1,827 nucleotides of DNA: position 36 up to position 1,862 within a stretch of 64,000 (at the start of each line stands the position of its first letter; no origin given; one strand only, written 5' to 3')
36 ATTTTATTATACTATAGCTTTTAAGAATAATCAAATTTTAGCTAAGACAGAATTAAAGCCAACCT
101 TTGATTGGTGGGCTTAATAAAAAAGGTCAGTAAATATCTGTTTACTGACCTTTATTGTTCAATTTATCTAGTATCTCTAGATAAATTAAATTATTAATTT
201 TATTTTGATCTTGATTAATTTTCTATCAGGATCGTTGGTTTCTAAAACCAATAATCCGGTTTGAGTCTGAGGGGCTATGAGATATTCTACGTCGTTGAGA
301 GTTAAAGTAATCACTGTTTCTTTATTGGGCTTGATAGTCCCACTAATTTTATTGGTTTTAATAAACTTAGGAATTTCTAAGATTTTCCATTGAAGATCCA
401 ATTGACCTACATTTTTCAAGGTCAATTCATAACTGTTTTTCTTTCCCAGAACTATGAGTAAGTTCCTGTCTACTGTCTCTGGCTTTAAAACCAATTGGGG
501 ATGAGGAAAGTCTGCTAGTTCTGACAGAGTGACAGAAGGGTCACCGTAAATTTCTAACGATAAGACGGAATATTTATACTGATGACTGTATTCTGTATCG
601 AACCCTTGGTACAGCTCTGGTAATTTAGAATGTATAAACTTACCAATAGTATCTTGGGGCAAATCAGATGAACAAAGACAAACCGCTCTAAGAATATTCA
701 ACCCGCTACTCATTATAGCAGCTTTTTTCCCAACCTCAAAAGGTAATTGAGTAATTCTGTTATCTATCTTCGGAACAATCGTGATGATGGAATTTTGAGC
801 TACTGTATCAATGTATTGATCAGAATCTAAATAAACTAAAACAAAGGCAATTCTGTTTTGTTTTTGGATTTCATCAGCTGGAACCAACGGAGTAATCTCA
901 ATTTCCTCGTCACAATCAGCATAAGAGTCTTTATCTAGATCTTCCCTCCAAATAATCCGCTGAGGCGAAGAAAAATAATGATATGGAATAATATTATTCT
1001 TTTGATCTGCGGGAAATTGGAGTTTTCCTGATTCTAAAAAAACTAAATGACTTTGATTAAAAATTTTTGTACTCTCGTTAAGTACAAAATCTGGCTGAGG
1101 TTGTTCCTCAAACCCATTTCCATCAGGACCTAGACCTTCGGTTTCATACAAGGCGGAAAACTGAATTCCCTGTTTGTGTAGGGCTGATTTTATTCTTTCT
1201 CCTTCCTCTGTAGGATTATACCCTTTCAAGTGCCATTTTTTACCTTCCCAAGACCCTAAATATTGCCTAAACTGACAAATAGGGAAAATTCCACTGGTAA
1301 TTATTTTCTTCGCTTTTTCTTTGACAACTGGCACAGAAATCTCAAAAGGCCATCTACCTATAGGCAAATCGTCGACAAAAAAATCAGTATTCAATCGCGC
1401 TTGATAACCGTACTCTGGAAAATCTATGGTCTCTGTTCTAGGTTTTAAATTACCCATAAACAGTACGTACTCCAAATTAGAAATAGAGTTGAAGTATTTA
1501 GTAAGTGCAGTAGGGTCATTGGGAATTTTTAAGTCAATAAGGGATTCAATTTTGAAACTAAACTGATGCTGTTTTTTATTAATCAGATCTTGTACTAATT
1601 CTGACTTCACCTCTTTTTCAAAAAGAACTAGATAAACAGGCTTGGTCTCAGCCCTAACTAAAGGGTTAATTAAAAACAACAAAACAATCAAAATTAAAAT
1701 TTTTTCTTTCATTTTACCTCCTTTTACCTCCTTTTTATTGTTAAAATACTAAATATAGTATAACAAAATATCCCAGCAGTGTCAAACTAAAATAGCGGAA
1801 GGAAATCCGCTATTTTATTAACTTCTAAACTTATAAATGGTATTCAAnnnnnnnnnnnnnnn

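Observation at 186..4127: Operon of three exported hypothetical proteins including a modular Cys-rich, Pro-rich and poly-acidic surface protein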

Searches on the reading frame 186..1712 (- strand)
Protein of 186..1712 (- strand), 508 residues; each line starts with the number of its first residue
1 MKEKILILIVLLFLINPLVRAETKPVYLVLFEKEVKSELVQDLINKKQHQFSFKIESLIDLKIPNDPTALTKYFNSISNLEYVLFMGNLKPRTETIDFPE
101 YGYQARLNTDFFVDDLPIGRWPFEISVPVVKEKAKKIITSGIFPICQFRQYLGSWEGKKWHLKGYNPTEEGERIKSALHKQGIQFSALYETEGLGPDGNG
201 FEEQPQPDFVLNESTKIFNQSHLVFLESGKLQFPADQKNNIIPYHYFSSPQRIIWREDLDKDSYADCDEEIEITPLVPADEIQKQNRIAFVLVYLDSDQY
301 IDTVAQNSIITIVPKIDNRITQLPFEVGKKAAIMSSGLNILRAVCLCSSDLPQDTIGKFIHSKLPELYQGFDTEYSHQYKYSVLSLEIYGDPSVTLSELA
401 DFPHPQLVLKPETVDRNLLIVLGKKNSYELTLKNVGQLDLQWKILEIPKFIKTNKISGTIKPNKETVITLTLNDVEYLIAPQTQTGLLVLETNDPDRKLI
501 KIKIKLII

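Call 3: search_protein_families(library=pfam, proteins=[window:186-1712:-], max_evalue=1)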
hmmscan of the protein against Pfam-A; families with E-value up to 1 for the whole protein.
window:186-1712:- (508 aa): 4 families
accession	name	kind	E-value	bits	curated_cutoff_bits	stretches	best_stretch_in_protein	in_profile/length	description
PF22544.2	HYDIN_VesB_CFA65-like_Ig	-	0.00041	21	25.5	1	422-504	17-97/100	HYDIN/CFA65/VesB-like, Ig-like domain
PF21577.3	PG_0320-like_C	-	0.029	15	27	1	430-496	25-90/106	PG_0320-like, C-terminal domain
PF00635.32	Motile_Sperm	-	0.03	14.6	25.9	1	423-477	17-72/109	MSP (Major sperm protein) domain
PF19190.6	BACON_2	-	0.064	13.6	25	1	424-474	17-67/94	Viral BACON domain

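Call 6: search_protein_families(library=ncbifam, proteins=[window:186-1712:-], max_evalue=1)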
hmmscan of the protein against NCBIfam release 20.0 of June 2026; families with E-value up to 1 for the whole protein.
window:186-1712:- (508 aa): 0 families

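Call 14: find_homologous_proteins(query=window:186-1712:-, max_evalue=0.001)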
Query window:186-1712:- (508 aa): 6 proteins with E <= 0.001 among 8000 candidates.
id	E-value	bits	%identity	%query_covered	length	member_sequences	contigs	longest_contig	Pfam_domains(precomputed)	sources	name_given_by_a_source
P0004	0.0e+0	1136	100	100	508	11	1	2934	-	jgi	-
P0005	1.8e-289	979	88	98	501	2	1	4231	PF22544.3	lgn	-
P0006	4.2e-204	697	66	100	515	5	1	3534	-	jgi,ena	-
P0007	1.2e-175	603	55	100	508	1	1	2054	-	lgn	-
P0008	2.0e-172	593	54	100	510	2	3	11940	-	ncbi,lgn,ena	-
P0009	7.9e-119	416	44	98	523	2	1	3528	-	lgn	-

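Call 16: find_encoding_contigs(protein=P0008, flank=10000, max_places=4)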
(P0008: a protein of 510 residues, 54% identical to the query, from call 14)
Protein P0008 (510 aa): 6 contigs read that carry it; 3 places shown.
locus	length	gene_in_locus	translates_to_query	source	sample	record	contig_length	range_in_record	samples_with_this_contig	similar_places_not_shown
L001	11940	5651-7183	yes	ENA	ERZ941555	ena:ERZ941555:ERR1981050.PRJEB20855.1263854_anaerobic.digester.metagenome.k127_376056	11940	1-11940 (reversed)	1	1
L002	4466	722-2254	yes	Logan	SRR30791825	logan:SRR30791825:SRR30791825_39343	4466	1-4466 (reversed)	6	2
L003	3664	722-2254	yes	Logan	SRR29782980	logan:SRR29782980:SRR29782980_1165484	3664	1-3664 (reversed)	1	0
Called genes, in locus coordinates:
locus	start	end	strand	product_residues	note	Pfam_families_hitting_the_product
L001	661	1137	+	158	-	PF11611:DUF4352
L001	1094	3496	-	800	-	PF14871:GHL6 (weak)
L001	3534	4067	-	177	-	PF07155:ECF-ribofla_trS (weak), PF09515:Thia_YuaJ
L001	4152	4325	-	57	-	-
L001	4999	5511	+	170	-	-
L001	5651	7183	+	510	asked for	-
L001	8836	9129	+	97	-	-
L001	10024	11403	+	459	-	PF01637:ATPase_2, PF13191:AAA_16 (faint), PF13173:AAA_14, PF13401:AAA_22, PF03008:DUF234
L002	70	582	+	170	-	-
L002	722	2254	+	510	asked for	-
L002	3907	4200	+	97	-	-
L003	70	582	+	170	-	-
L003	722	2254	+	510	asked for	-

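Call 23: search_solved_structures(query=A1, max_evalue=10, show_alignments=3)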
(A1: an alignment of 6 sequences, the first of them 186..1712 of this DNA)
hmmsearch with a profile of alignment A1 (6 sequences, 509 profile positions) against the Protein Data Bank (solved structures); distinct sequences matched with E-value up to 10: 0.

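Call 30: find_encoding_contigs(protein=P0006, flank=10000, max_places=3)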
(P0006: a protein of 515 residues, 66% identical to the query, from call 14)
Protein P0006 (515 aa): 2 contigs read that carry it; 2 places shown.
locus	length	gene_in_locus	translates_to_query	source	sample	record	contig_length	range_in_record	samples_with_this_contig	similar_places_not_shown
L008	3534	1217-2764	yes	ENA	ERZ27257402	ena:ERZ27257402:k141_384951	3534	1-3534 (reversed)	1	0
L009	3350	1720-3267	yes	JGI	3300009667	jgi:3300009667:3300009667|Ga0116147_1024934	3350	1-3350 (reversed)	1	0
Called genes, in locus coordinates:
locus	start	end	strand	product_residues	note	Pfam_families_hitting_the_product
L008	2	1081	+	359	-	?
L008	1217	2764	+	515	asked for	-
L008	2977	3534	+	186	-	?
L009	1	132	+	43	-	?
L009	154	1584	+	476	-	-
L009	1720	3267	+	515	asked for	-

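Call 31: find_encoding_contigs(protein=P0005, flank=10000, max_places=3)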
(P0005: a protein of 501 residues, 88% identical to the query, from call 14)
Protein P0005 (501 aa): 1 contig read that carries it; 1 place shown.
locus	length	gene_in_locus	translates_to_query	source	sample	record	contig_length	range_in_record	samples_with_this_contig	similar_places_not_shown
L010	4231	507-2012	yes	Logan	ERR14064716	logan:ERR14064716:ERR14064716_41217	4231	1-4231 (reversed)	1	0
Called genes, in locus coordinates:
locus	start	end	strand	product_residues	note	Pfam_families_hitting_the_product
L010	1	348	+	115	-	?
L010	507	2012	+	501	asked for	PF22544:HYDIN_VesB_CFA65-like_Ig (weak)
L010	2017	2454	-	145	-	-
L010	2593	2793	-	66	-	-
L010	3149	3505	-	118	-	-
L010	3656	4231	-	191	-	?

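Call 33: predict_structure(alignment_id=A1)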
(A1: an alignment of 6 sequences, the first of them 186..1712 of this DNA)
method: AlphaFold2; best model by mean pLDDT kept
length: 508 residues; sequences in the alignment: 6
mean_pLDDT: 55.6   pTM: 0.41
mean pLDDT of the five models: 55.6, 54.9, 54.3, 51.1, 44.1
residues with pLDDT >= 90: 22; 70-90: 119; 50-70: 116; < 50: 251
segments of 3 or more residues with pLDDT < 50: 12-22, 96-115, 121-165, 190-200, 228-250, 255-271, 292-297, 303-403, 476-480
pLDDT, mean of each block of 10 residues (from residue 1): 63 42 74 80 77 89 82 83 72 48 43 49 31 29 34 35 46 59 52 46 56 65 49 34 36 47 42 57 54 48 47 44 31 36 43 42 42 34 43 35 60 53 66 83 89 90 88 59 78 81 76
secondary structure, 60 per line:
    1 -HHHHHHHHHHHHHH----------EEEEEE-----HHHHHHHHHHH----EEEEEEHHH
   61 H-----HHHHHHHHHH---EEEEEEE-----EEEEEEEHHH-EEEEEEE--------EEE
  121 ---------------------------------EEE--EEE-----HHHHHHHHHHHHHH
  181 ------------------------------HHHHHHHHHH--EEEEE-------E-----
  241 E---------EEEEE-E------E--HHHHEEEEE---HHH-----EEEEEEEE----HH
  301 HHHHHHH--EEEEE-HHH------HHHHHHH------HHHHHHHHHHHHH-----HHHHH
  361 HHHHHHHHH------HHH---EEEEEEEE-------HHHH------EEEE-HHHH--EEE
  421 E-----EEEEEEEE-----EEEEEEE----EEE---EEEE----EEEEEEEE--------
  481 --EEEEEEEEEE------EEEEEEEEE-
elements in order: H2-15 E26-31 H37-47 E52-57 H58-61 H67-76 E80-86 E92-98 E103-109 E118-120 E154-156 E159-161 H167-180 H211-220 E223-227 E251-255 H267-270 E271-275 E287-294 H299-307 E310-314 H325-331 H338-350 H356-369 E382-389 H397-400 E407-410 H412-415 E418-421 E427-434 E440-446 E451-453 E457-460 E465-472 E483-492 E499-507

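Call 42: search_protein_families(library=pfam, alignment_id=A1, max_evalue=10)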
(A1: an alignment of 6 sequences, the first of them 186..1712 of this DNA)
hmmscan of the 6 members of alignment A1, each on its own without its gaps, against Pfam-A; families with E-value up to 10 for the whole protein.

A. member 1, window:186-1712:- (508 aa): 4 families
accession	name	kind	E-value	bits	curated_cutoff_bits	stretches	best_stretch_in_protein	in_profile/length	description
PF22544.2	HYDIN_VesB_CFA65-like_Ig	-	0.00041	21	25.5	1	422-504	17-97/100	HYDIN/CFA65/VesB-like, Ig-like domain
PF21577.3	PG_0320-like_C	-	0.029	15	27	1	430-496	25-90/106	PG_0320-like, C-terminal domain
PF00635.32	Motile_Sperm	-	0.03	14.6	25.9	1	423-477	17-72/109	MSP (Major sperm protein) domain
PF19190.6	BACON_2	-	0.064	13.6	25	1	424-474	17-67/94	Viral BACON domain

B. families by the number of members that match (of 6 scanned): 9 families
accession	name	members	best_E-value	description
PF22544.2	HYDIN_VesB_CFA65-like_Ig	4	1.6e-05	HYDIN/CFA65/VesB-like, Ig-like domain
PF19190.6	BACON_2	4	0.0045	Viral BACON domain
PF22076.2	Cep192_D6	4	0.01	Cep192 domain 6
PF00635.32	Motile_Sperm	3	0.026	MSP (Major sperm protein) domain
PF21577.3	PG_0320-like_C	2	0.0073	PG_0320-like, C-terminal domain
PF22067.2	Cep192_D3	1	0.025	Cep192 domain 3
PF24644.1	DUF7638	1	0.1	Domain of unknown function (DUF7638)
PF24507.1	Ig_CFAP65_4th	1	0.18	CFAP65, fourth Ig-like domain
PF18296.6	MID_MedPIWI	1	0.66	MID domain of medPIWI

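Call 49: search_protein_families(library=pfam, proteins=[L011:156-1430:+, L009:154-1584:+, P0098], max_evalue=1)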
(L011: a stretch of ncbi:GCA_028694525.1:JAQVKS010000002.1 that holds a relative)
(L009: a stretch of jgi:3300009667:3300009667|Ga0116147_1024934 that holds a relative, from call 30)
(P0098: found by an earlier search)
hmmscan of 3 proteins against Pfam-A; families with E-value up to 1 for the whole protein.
L011:156-1430:+ (424 aa): 1 family
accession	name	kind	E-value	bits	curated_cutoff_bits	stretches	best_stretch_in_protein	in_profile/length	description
PF01364.23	Peptidase_C25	-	0.007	16.1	23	1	87-163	46-131/374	Peptidase family C25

L009:154-1584:+ (476 aa): 1 family
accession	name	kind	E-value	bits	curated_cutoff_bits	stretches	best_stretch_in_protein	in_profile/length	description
PF20676.3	Herpes_gp350_B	-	0.0083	16.3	25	1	205-259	88-142/152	Herpesvirus envelope glycoprotein gp350, N-terminal B domain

P0098 (413 aa): 11 families
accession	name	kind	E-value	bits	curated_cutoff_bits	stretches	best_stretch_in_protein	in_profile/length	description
PF22352.2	K319L-like_PKD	-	0.00012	22.5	27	1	231-272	43-84/84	K319L-like, PKD domain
PF16403.11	Bact_surface_Ig-like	-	0.011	16.2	27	1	217-272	21-71/71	Bacterial surface protein, Ig-like domain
PF14009.12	PADRE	-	0.033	15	29.6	1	24-102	88-182/184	PADRE domain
PF25059.1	FN3_DSCAM-DSCAML_C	-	0.081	13.7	39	0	224-279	32-87/89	DSCAM/DSCAML C-terminal Fn3-like domain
PF13425.11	O-antigen_lig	-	0.13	11.5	31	1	10-87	251-325/462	O-antigen ligase like membrane protein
PF16118.10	DUF4834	-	0.14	13.5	27.8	1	6-78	6-78/99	Domain of unknown function (DUF4834)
PF19498.4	DUF6033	-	0.15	12.3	25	1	35-122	106-180/205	Protein of unknown function (DUF6033)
PF23961.1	Phage_tail_terminator_9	-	0.2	11.8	27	1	214-262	29-77/153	Phage neck terminator protein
PF05620.16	TMEM208_SND2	-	0.32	11.3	22.9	1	12-65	117-166/167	SRP-independent targeting protein 2/TMEM208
PF06237.18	SLC52_ribofla_tr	-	0.34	10.3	27.9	1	5-80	195-261/429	Solute carrier family 52, riboflavin transporter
PF09134.16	Invasin_D3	-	0.79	10.7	33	1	240-284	12-65/98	Invasin, domain 3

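Call 51: search_solved_structures(query=A2, max_evalue=10, show_alignments=3)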
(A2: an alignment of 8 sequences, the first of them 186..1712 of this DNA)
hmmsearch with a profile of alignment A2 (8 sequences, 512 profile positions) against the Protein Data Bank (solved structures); distinct sequences matched with E-value up to 10: 0.

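Call 103: search_protein_families(library=phrogs, proteins=[window:186-1712:-], max_evalue=0.01)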
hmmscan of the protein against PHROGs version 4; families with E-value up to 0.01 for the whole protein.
window:186-1712:- (508 aa): 0 families

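Call 104: search_protein_families(library=padloc, proteins=[window:186-1712:-], max_evalue=0.01)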
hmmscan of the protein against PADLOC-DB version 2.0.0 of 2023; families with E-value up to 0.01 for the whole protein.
window:186-1712:- (508 aa): 0 families

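Call 106: fold_search(model_id=the predicted structure, library=pdb)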
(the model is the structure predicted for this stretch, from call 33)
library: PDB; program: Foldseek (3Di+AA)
matches with E <= 10: 1404; with E <= 0.001: 151
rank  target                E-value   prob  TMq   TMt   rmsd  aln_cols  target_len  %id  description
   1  3qbt_F                1.1e-07  1.00  0.18  0.56   5.1       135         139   17  Crystal structure of OCRL1 540-678 in complex with Rab8a:GppNHp (released 2011-03-23)
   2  4ief_D                6.5e-07  1.00  0.23  0.26  18.1       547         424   11  Complex of Porphyromonas gingivalis RgpB pro- and mature domains (released 2013-04-10)
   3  3qbt_B                8.7e-07  1.00  0.17  0.57   4.7       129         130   15  Crystal structure of OCRL1 540-678 in complex with Rab8a:GppNHp (released 2011-03-23)
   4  4zmh_B                8.7e-07  1.00  0.18  0.10  18.7       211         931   10  Crystal structure of a five-domain GH115 alpha-Glucuronidase from the Marine Bacterium Saccharophagus degradans 2-40T (released 2016-05-04)
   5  2e6j_MODEL_1_A        1.2e-06  1.00  0.17  0.65   4.3       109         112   17  Solution structure of the C-terminal PapD-like domain from human HYDIN protein (released 2007-07-03)
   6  7sqc_F0               1.5e-06  1.00  0.17  0.28   3.1       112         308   14  Ciliary C1 central pair apparatus isolated from Chlamydomonas reinhardtii (released 2022-04-13)
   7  9ijj_C                1.5e-06  1.00  0.18  0.10   7.1       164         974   13  In situ structure of the central apparatus in mouse sperm axoneme. (released 2025-06-04)
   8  6nps_A                1.6e-06  1.00  0.17  0.09  18.6       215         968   13  Crystal structure of GH115 enzyme AxyAgu115A from Amphibacillus xylanus (released 2020-07-15)
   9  6nps_B                2.0e-06  1.00  0.17  0.09  18.7       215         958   13  Crystal structure of GH115 enzyme AxyAgu115A from Amphibacillus xylanus (released 2020-07-15)
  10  7sqc_F1               2.4e-06  1.00  0.17  0.18   3.1       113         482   15  Ciliary C1 central pair apparatus isolated from Chlamydomonas reinhardtii (released 2022-04-13)
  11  4zmh_A                3.4e-06  1.00  0.18  0.10  19.3       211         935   10  Crystal structure of a five-domain GH115 alpha-Glucuronidase from the Marine Bacterium Saccharophagus degradans 2-40T (released 2016-05-04)
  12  9ijj_4I               4.0e-06  1.00  0.16  0.03  10.1       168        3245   16  In situ structure of the central apparatus in mouse sperm axoneme. (released 2025-06-04)
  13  9ijj_4G               4.8e-06  1.00  0.16  0.02   8.9       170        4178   14  In situ structure of the central apparatus in mouse sperm axoneme. (released 2025-06-04)
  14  7som_J                5.7e-06  1.00  0.17  0.13  33.9       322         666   13  Ciliary C2 central pair apparatus isolated from Chlamydomonas reinhardtii (released 2022-04-13)
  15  5ghu                  6.1e-06  1.00  0.16  0.38   4.5       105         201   13  Crystal structure of YadV chaperone at 1.63 Angstrom (released 2017-06-28)
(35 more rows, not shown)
